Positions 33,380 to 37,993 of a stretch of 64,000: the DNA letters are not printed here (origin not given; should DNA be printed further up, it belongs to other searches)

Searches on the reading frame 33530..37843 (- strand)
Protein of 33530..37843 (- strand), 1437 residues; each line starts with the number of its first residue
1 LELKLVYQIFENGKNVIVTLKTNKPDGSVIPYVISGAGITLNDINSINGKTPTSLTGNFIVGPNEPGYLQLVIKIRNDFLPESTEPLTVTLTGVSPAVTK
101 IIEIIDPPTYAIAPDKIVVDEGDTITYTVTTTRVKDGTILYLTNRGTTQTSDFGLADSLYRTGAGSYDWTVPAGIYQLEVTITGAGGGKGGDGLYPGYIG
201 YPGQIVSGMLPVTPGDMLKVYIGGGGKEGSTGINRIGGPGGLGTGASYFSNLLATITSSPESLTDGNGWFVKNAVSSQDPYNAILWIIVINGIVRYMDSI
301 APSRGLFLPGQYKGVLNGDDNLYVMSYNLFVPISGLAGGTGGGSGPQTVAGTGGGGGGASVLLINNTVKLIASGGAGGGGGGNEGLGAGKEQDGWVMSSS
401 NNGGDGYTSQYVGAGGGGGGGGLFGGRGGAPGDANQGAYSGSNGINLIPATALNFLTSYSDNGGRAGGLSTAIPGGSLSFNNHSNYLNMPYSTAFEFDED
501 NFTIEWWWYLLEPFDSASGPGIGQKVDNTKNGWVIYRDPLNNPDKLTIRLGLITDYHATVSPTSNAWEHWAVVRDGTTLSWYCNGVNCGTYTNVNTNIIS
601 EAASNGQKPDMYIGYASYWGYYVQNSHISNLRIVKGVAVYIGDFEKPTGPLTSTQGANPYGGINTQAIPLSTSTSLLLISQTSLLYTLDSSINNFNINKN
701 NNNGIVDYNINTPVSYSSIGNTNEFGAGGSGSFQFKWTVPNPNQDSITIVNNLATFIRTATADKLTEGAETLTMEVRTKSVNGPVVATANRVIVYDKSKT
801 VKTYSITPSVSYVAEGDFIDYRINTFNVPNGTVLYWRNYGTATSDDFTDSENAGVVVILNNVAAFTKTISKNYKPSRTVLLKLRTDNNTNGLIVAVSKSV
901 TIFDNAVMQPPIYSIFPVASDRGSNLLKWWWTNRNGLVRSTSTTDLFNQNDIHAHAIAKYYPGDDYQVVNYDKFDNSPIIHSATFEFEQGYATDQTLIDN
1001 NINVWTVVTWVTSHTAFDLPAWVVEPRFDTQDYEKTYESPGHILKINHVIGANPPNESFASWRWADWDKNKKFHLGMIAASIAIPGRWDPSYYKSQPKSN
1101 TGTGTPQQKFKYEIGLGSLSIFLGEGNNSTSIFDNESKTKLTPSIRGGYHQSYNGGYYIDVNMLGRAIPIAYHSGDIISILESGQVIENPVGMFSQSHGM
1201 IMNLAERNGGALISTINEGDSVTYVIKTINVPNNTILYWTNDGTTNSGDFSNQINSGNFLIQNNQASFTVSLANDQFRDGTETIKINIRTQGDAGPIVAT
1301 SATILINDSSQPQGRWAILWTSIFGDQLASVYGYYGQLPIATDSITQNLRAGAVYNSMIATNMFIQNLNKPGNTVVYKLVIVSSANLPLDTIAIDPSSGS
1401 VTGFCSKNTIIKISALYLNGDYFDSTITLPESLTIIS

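Call 72: search_protein_families(library=pfam, proteins=[window:33530-37843:-], max_evalue=0.001)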
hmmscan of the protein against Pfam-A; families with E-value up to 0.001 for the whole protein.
window:33530-37843:- (1437 aa): 2 families
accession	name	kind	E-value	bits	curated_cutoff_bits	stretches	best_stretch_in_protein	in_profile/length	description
PF13385.13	Laminin_G_3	-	9.7e-09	36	27.6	1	485-634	5-141/151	Concanavalin A-like lectin/glucanases superfamily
PF21722.4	Gly_rich_2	-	6.8e-06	26.7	24.3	1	164-241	3-84/226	Glycine-rich domain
